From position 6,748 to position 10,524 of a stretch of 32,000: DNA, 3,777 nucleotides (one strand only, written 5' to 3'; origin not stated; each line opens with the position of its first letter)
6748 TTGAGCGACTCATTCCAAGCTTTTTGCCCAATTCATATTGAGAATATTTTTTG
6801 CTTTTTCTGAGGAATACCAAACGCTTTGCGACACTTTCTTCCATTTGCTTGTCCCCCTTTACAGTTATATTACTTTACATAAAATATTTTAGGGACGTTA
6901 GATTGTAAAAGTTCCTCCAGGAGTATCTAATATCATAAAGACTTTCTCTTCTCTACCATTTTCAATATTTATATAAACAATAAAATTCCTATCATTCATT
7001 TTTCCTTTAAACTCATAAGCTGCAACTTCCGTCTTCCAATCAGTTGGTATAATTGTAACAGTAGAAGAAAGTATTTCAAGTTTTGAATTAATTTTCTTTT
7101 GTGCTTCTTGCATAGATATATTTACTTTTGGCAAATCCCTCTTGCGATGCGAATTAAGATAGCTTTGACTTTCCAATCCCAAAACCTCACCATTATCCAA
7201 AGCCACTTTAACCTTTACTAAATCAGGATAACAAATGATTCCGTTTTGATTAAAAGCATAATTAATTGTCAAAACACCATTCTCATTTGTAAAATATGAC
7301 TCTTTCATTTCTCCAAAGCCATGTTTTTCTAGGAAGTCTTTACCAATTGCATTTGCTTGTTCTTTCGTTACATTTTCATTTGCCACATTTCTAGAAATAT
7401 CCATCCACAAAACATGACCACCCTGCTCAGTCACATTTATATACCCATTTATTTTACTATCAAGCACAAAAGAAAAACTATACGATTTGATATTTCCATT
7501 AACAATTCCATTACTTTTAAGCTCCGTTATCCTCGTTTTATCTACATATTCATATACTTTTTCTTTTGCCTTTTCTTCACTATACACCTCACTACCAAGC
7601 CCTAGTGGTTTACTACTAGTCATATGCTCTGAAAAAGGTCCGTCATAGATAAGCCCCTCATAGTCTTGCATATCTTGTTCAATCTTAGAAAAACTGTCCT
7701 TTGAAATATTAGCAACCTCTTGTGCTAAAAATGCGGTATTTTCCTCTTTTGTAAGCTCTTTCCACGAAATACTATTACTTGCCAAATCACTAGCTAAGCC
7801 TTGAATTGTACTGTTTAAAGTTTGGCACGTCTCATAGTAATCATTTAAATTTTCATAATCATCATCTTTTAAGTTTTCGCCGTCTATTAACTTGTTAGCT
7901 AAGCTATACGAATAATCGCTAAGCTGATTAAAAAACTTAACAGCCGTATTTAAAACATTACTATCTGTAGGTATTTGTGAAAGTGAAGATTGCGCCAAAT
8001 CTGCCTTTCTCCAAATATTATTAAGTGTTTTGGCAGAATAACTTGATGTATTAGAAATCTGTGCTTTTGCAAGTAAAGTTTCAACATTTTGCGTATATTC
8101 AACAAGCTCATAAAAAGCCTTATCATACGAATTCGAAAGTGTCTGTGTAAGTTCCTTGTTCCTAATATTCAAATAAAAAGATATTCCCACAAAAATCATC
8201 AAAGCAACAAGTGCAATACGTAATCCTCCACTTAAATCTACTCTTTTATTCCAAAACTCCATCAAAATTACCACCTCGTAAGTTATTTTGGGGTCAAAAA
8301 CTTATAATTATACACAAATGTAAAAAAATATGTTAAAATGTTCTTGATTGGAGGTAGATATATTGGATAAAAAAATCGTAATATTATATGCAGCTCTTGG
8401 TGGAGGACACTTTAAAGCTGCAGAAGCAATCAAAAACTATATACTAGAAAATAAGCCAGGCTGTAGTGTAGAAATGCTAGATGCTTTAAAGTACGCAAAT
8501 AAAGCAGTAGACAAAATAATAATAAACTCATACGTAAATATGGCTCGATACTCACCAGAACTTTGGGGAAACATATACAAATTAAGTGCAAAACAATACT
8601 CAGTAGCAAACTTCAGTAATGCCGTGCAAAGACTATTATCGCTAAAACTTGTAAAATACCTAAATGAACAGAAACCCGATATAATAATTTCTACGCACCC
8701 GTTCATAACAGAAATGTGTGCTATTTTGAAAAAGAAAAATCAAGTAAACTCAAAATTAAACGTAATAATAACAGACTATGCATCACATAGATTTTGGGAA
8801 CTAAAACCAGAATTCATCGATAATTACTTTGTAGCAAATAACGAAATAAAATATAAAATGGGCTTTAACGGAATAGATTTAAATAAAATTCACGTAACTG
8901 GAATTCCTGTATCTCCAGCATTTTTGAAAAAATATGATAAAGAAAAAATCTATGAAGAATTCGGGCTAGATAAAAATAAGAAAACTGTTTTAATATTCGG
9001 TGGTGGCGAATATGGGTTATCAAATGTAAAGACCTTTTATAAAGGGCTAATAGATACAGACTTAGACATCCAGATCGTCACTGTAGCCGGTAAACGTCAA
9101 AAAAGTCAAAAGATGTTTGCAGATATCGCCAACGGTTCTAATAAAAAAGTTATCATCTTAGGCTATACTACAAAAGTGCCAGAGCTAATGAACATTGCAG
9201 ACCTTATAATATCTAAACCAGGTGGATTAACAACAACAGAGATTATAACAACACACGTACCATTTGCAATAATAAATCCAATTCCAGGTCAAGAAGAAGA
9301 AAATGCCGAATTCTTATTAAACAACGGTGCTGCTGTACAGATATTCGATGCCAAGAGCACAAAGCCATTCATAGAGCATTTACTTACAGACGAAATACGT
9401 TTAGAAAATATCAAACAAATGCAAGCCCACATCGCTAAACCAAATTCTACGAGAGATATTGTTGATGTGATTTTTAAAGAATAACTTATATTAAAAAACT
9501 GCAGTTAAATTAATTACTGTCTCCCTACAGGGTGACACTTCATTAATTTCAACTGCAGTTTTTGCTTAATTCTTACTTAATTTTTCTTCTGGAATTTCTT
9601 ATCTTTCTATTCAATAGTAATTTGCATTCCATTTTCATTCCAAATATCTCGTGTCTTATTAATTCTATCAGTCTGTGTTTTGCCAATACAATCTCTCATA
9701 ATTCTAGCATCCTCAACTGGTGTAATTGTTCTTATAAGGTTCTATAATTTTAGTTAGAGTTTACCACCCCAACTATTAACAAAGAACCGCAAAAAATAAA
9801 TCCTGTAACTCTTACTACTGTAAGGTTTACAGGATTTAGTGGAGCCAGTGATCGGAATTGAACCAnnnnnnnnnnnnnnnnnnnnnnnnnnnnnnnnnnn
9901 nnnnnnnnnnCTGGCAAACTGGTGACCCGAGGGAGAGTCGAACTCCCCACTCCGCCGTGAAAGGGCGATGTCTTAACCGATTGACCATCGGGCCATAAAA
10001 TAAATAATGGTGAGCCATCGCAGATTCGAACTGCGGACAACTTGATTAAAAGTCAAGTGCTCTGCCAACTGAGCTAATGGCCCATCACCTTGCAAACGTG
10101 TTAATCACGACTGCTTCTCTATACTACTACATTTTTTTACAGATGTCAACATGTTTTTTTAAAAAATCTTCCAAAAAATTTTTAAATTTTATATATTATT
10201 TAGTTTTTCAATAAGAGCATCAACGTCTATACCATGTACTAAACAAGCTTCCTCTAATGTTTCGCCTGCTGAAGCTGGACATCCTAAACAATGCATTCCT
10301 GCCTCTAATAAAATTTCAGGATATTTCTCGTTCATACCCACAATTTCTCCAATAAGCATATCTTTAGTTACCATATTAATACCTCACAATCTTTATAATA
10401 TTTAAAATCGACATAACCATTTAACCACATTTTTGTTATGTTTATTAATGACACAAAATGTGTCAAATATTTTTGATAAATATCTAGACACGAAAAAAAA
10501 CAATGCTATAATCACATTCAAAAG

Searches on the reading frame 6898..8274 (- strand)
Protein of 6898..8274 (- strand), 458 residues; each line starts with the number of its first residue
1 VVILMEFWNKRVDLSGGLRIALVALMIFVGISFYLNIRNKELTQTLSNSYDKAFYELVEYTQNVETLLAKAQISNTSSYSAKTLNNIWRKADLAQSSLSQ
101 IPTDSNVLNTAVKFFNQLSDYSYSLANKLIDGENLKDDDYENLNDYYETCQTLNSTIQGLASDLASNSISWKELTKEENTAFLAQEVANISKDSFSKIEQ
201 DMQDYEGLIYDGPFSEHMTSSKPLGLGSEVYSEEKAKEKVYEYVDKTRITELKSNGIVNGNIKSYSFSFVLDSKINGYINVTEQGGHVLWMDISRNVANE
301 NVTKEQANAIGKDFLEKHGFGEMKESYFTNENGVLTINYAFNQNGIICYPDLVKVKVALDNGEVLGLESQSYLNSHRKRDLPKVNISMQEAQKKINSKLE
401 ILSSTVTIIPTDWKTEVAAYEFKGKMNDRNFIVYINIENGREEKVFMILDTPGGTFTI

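Call 3: search_protein_families(library=pfam, proteins=[window:6898-8274:-], max_evalue=0.1)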
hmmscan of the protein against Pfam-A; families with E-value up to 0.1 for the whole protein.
window:6898-8274:- (458 aa): 6 families
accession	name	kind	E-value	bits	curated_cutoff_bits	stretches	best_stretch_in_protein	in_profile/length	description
PF14620.12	YPEB_PepSY1-2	-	1.1e-55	189.2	31.7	1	193-382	3-195/195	YpeB sporulation, PepSY1 and PepSY2 domains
PF20769.2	YPEB_N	-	5.1e-34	117.5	27.3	1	39-173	2-136/136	YpeB N-terminal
PF03413.25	PepSY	-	0.00014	22.6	24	1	386-445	2-59/60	Peptidase propeptide and YPEB domain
PF16244.11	DUF4901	-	0.003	18.1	27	0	283-364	54-141/148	YcdB, YcdC repeated domain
PF03432.20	Relaxase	-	0.036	14.8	24.6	0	290-322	45-78/132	MobA/VirD2-like, nuclease domain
PF22403.1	DUF6981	-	0.08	13.3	26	0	171-203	36-67/84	Domain of unknown function (DUF6981)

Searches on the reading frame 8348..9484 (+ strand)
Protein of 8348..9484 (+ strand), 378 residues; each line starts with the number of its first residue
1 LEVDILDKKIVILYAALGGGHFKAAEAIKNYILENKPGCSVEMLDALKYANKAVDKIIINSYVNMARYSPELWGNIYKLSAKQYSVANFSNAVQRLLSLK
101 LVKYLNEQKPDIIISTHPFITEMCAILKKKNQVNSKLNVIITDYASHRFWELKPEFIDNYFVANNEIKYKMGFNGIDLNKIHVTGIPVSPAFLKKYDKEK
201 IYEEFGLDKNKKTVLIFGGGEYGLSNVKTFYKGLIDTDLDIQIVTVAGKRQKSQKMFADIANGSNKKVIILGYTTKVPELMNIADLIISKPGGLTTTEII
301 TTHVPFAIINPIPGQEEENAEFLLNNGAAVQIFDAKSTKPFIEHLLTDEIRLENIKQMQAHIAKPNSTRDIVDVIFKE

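Call 71: search_protein_families(library=pfam, proteins=[window:8348-9484:+], max_evalue=0.00001)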
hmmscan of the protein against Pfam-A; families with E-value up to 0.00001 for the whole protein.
window:8348-9484:+ (378 aa): 2 families
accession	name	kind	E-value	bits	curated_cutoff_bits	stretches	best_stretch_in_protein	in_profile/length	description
PF06925.17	MGDG_synth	-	2e-39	135.8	25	1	21-188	1-169/169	Monogalactosyldiacylglycerol (MGDG) synthase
PF04101.22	Glyco_tran_28_C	-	2.8e-11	44.2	22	1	214-372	2-163/166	Glycosyltransferase family 28 C-terminal domain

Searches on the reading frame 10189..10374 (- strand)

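Call 71: search_protein_families(library=pfam, proteins=[window:10189-10374:-], max_evalue=0.00001)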
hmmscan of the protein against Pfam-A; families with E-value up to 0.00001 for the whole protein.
window:10189-10374:- (61 aa): 1 family
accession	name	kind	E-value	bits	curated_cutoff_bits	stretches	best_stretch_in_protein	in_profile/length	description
PF08984.16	DUF1858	-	3.2e-20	72.4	32.2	1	3-55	2-59/59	Domain of unknown function (DUF1858)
